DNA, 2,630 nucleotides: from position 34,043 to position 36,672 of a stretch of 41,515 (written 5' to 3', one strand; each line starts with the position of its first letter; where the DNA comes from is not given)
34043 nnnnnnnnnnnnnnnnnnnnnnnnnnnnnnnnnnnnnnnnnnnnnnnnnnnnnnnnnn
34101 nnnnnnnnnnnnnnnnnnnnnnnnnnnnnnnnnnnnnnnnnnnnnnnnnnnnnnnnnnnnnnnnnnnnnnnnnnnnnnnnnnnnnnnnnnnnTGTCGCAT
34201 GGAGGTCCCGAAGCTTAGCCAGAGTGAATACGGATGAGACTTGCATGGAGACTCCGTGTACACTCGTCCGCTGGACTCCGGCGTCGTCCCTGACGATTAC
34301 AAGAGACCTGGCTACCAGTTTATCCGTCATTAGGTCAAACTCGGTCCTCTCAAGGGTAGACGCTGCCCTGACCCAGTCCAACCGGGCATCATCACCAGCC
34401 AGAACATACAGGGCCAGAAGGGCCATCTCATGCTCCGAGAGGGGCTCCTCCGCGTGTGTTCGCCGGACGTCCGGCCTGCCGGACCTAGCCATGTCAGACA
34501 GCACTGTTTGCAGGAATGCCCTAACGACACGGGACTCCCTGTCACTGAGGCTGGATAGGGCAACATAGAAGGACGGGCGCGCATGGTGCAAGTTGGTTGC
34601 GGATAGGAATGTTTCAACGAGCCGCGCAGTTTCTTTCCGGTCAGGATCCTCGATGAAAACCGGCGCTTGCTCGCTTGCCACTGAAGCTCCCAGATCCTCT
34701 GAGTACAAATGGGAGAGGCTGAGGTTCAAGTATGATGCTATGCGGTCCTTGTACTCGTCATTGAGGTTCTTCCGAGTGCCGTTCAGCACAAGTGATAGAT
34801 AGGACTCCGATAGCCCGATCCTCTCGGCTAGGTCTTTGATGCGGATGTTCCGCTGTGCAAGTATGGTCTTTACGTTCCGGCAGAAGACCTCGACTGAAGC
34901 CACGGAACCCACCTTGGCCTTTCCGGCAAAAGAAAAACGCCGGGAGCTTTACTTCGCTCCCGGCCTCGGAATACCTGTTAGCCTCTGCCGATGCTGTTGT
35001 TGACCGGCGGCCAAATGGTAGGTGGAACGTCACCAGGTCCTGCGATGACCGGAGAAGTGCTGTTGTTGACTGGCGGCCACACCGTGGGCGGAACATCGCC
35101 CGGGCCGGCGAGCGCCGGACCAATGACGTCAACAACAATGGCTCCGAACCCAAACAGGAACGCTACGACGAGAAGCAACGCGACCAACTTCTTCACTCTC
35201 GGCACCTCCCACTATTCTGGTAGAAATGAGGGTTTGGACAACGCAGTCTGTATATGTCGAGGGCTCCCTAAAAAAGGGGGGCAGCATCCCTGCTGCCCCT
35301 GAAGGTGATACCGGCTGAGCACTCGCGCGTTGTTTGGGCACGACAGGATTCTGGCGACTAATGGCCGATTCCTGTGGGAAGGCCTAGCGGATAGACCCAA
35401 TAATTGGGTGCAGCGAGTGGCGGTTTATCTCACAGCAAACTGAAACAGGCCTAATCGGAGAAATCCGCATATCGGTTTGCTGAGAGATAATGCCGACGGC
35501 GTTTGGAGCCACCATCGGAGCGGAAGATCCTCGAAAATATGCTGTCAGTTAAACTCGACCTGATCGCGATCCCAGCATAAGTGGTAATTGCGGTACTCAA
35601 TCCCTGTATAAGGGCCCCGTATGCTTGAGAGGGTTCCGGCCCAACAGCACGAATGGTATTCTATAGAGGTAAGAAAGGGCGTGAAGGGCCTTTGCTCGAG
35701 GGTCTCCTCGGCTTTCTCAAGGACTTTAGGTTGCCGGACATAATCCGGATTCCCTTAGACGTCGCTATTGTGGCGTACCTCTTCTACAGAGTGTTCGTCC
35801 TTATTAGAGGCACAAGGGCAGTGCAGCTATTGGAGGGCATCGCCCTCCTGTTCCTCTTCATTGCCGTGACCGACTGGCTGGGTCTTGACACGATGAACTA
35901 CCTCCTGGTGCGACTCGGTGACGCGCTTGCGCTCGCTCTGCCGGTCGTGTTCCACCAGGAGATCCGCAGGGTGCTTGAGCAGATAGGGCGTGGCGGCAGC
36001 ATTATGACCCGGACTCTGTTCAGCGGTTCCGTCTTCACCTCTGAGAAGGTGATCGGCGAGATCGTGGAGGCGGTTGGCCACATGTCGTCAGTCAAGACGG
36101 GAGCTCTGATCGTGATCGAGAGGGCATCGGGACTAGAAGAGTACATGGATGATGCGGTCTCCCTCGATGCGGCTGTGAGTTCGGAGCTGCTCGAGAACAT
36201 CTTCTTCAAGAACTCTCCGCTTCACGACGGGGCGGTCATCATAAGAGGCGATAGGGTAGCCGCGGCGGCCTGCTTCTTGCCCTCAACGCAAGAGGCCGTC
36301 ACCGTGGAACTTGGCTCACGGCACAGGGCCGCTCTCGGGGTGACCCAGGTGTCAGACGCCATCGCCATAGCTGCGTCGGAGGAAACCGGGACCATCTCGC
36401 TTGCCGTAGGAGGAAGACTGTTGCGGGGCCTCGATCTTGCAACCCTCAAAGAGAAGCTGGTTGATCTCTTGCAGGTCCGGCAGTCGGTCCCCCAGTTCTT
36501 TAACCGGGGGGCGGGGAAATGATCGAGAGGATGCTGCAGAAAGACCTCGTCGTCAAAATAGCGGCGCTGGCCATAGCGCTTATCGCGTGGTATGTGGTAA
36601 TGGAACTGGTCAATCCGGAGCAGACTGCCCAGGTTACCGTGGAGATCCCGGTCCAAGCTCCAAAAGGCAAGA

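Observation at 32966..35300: Terminator-insulated gene for a two-copy exported peptide directly upstream of an XRE-HTH/TPR regulator: candidate RRNPP-like peptide signalling pair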

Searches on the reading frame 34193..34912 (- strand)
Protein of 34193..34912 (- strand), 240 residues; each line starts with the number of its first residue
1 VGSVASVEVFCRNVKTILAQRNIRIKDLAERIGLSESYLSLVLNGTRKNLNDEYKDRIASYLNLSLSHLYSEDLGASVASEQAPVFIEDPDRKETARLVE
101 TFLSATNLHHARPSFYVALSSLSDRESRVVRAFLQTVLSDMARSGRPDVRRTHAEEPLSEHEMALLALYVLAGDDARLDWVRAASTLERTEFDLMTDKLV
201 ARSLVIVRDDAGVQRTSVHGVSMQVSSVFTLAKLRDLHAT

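Call 66: predict_structure(alignment_id=A3)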
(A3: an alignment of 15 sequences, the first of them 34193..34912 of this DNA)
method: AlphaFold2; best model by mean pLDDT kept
length: 240 residues; sequences in the alignment: 15
mean_pLDDT: 76.8   pTM: 0.36
mean pLDDT of the five models: 76.8, 75.6, 75.5, 74.5, 74.0
residues with pLDDT >= 90: 26; 70-90: 154; 50-70: 36; < 50: 24
segments of 3 or more residues with pLDDT < 50: 1-4, 80-87, 145-154
pLDDT, mean of each block of 10 residues (from residue 1): 62 86 88 90 84 87 82 61 48 80 79 75 79 85 55 61 87 86 90 92 87 83 52 63
secondary structure, 60 per line:
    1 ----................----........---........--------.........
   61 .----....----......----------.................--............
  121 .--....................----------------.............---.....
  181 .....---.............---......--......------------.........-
elements in order: H5-20 H25-32 H36-43 H52-61 H66-69 H74-79 H90-106 H109-121 H124-143 H160-172 H178-185 H189-201 E205-210 E213-218 H231-239

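Call 68: find_homologous_proteins(query=A3, max_evalue=0.001)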
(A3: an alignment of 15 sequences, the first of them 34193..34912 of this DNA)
Query A3 (15 sequences) (240 aa, profile of the alignment): 4 proteins with E <= 0.001 among 8000 candidates.
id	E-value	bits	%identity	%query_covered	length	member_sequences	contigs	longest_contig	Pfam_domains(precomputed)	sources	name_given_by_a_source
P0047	1.2e-91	325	50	98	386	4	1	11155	PF01381.29,PF13443.13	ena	-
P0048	2.1e-86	307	42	86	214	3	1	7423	PF01381.29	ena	-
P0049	2.1e-26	111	29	34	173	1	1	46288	-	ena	-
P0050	2.1e-6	46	40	24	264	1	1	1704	PF13744.13,PF12844.14,PF13413.13,PF13384.13,PF01381.29,PF24250.2,PF00165.30,PF13443.13,PF13693.13,PF13412.13,PF04545.23,PF13560.13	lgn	-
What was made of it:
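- Tried and rejected: Profile search with the N-terminal 240 aa. This returned only fragments of the same family (call 68).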

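Call 69: fold_search(model_id=the predicted structure, library=pdb)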
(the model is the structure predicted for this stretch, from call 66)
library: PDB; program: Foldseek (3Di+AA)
matches with E <= 10: 1094; with E <= 0.001: 0
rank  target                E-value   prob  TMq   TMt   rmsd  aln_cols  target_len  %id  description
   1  3qq6_A                4.3e-03  1.00  0.26  0.84   1.6        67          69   21  The N-terminal DNA binding domain of SinR from Bacillus subtilis (released 2011-06-15)
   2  3zkc_B                5.1e-03  1.00  0.25  0.87   1.4        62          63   21  Crystal structure of the master regulator for biofilm formation SinR in complex with DNA. (released 2013-03-06)
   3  2b5a_B                5.1e-03  1.00  0.27  0.78   1.9        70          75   26  C.BclI, Control Element of the BclI Restriction-Modification System (released 2006-01-03)
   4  9a7f_A                5.6e-03  1.00  0.28  0.46  11.9       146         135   15  Integrative model of RGHR-DLDH1 by crosslinking MS and deep learning (released 2024-09-18)
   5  2b5a_A                6.3e-03  1.00  0.25  0.73   1.5        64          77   28  C.BclI, Control Element of the BclI Restriction-Modification System (released 2006-01-03)
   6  3qq6_B                7.3e-03  1.00  0.25  0.84   1.3        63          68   22  The N-terminal DNA binding domain of SinR from Bacillus subtilis (released 2011-06-15)
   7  1b0n_A                7.3e-03  1.00  0.27  0.59   9.4       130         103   16  SINR PROTEIN/SINI PROTEIN COMPLEX (released 1999-01-13)
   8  6jq1_A                8.2e-03  1.00  0.24  0.43  12.2       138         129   20  Crystal Structure of DdrO from Deinococcus geothermalis (released 2019-08-28)
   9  2b5a_C                1.2e-02  1.00  0.25  0.73   1.5        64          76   28  C.BclI, Control Element of the BclI Restriction-Modification System (released 2006-01-03)
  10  7t5u                  1.2e-02  1.00  0.24  0.80   2.2        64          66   26  Structure of E. coli MS115-1 CapH N-terminal domain (released 2022-09-14)
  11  7pwj_FFF              1.2e-02  1.00  0.24  0.38  10.9       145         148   14  dUTPase from human in complex with Stl (released 2022-12-28)
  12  5tn0_MODEL_1_A        1.3e-02  1.00  0.23  0.70   2.3        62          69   22  Solution Structure of the N-terminal DNA-binding domain of the master biofilm-regulator SinR from Bacillus sub (released 2017-10-25)
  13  6h49                  1.3e-02  1.00  0.25  0.40   9.1       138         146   14  A polyamorous repressor: deciphering the evolutionary strategy used by the phage-inducible chromosomal islands to spread (released 2019-08-28)
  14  6jq1_B                1.3e-02  1.00  0.24  0.43  12.3       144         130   20  Crystal Structure of DdrO from Deinococcus geothermalis (released 2019-08-28)
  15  7dlv_E                1.5e-02  1.00  0.24  0.40   9.3       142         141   15  shrimp dUTPase in complex with Stl (released 2021-12-01)
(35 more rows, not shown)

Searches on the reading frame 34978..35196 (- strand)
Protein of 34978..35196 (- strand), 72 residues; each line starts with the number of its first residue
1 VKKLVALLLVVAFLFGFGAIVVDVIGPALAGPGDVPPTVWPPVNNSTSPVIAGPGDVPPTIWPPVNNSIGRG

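Call 3: search_protein_families(library=pfam, proteins=[window:34978-35196:-], max_evalue=1)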
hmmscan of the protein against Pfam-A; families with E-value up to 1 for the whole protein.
window:34978-35196:- (72 aa): 0 families

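Call 6: find_homologous_proteins(query=window:34978-35196:-, max_evalue=10)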
Query window:34978-35196:- (72 aa): 9 proteins with E <= 10 among 9 candidates.
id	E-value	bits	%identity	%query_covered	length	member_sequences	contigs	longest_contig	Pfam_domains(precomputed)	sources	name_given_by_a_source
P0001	9.5e-38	145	99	100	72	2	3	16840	-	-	-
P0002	1.3e-32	129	88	100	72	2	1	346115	-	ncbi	ncbi:MAG: hypothetical protein ACM3WU_07655 [Bacillota bacterium]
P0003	3.9e-17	80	81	67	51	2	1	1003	-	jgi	-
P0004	5.3e-15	73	54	100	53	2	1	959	-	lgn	-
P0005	3.9e-10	57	51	100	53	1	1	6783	-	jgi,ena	-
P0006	5.7e-10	57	64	65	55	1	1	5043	-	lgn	-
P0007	3.5e-4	38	90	29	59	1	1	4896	-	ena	-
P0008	4.6e-4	38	46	100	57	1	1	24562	-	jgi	jgi:hypothetical protein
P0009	7.2e-4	37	73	36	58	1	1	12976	-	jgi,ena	-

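Call 9: find_encoding_contigs(protein=P0002, flank=6000, max_places=3)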
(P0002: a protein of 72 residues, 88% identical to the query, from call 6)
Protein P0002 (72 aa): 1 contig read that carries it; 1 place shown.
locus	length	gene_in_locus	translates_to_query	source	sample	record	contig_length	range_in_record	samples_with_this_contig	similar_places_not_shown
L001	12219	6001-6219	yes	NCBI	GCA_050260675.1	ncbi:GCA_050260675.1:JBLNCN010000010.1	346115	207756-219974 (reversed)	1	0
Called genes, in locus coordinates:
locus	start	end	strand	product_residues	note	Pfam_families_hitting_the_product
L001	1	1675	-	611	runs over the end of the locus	PF13522:GATase_6, PF13537:GATase_7, PF01380:SIS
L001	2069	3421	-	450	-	PF02878:PGM_PMM_I, PF02879:PGM_PMM_II, PF02880:PGM_PMM_III, PF00408:PGM_PMM_IV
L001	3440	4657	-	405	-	PF07949:YbbR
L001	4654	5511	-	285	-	PF02457:DAC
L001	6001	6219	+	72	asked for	-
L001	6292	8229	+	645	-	PF01381:HTH_3 (weak), PF13443:HTH_26 (weak), PF07719:TPR_2 (faint), PF14938:SNAP (weak), PF17874:TPR_MalT (weak), PF13424:TPR_12 (weak)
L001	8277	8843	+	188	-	PF02887:PK_C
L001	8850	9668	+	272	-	PF06560:GPI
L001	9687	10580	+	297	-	PF03668:RapZ-like_N, PF22740:PapZ_C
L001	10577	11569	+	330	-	PF01933:CofD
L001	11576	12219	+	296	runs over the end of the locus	PF14527:LAGLIDADG_WhiA, PF02650:HTH_WhiA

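Call 10: find_encoding_contigs(protein=P0008, flank=6000, max_places=3)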
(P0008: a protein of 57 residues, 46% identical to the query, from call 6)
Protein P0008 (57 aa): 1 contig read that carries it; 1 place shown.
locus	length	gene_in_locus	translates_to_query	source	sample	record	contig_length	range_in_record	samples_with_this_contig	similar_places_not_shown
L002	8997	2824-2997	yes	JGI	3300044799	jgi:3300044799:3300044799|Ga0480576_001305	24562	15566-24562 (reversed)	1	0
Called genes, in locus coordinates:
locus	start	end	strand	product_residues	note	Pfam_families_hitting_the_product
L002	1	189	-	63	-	?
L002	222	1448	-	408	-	PF07949:YbbR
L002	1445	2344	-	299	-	PF19293:CdaA_N (weak), PF02457:DAC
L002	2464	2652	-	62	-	-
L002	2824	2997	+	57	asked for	-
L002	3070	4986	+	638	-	PF13443:HTH_26 (weak), PF07719:TPR_2 (faint), PF14938:SNAP, PF17874:TPR_MalT (weak), PF13424:TPR_12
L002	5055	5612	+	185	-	PF02887:PK_C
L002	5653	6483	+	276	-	PF06560:GPI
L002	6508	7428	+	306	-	PF03668:RapZ-like_N, PF22740:PapZ_C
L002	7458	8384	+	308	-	PF01933:CofD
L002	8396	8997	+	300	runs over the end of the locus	PF14527:LAGLIDADG_WhiA, PF02650:HTH_WhiA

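Call 11: find_encoding_contigs(protein=P0009, flank=6000, max_places=3)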
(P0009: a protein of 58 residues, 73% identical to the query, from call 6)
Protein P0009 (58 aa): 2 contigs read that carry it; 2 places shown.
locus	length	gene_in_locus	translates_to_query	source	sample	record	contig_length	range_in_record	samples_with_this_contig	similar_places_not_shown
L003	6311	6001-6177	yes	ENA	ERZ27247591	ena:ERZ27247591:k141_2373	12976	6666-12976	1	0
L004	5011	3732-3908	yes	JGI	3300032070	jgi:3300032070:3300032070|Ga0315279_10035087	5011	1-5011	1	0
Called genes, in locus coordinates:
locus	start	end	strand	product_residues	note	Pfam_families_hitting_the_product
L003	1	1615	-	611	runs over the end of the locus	PF13522:GATase_6, PF13537:GATase_7, PF01380:SIS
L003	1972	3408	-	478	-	PF02878:PGM_PMM_I, PF02879:PGM_PMM_II (faint), PF02880:PGM_PMM_III, PF00408:PGM_PMM_IV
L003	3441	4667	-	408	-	PF07949:YbbR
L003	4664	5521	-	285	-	PF02457:DAC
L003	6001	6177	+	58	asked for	-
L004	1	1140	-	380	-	?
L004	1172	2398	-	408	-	PF07949:YbbR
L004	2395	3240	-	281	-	PF02457:DAC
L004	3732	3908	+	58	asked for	-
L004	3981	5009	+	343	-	?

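Call 14: search_protein_families(library=ncbifam, proteins=[window:34978-35196:-], max_evalue=1)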
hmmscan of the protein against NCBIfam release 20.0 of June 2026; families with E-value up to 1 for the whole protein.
window:34978-35196:- (72 aa): 0 families

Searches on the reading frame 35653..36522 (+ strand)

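Call 3: search_protein_families(library=pfam, proteins=[window:35653-36522:+], max_evalue=1)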
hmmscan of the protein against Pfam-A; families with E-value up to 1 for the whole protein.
window:35653-36522:+ (289 aa): 2 families
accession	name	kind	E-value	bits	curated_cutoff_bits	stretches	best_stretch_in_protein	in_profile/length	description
PF02457.21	DAC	-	8.9e-41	138.7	27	1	139-255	2-118/119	DisA bacterial checkpoint controller nucleotide-binding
PF19293.4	CdaA_N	-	3.1e-05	24.5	23.8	1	35-104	11-81/81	CdaA N-terminal transmembrane domain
